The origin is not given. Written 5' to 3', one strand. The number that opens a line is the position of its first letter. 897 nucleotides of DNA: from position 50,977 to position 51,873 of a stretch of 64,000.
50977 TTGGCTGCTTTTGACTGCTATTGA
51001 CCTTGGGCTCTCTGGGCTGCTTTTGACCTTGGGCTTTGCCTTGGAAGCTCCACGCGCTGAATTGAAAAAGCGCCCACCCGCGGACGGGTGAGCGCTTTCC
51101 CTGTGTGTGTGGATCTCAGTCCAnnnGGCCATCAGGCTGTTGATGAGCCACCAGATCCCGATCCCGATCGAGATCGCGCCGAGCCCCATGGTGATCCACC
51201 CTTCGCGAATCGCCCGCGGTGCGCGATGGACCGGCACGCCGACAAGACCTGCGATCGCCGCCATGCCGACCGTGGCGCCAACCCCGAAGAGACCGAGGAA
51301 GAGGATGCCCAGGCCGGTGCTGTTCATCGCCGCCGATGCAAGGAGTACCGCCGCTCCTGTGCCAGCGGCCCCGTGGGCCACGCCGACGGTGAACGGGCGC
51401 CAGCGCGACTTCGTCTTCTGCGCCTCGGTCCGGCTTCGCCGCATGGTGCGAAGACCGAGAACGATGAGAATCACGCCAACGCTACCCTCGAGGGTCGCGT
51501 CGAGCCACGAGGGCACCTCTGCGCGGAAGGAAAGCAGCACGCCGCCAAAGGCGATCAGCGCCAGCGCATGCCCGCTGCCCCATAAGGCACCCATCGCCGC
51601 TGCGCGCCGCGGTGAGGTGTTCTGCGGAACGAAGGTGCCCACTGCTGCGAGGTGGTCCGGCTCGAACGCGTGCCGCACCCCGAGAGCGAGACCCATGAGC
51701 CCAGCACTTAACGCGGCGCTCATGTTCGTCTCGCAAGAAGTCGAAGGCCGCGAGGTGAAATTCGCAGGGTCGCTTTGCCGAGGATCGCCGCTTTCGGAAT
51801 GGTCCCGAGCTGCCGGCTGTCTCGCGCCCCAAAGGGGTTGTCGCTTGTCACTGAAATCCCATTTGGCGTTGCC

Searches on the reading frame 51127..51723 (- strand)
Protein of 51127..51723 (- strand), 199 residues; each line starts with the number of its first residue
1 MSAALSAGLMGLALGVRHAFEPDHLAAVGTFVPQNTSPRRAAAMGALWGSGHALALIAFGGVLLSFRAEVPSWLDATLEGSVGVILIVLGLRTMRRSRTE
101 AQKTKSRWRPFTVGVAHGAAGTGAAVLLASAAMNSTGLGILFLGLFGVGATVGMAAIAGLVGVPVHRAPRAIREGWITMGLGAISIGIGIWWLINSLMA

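Call 79: search_protein_families(library=pfam, proteins=[window:51127-51723:-], max_evalue=0.001)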
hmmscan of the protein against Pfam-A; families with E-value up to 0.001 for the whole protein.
window:51127-51723:- (199 aa): 1 family
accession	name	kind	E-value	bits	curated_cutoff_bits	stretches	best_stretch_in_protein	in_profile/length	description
PF03824.22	NicO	-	2e-05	24.5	27.7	1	5-50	2-51/287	High-affinity nickel-transport protein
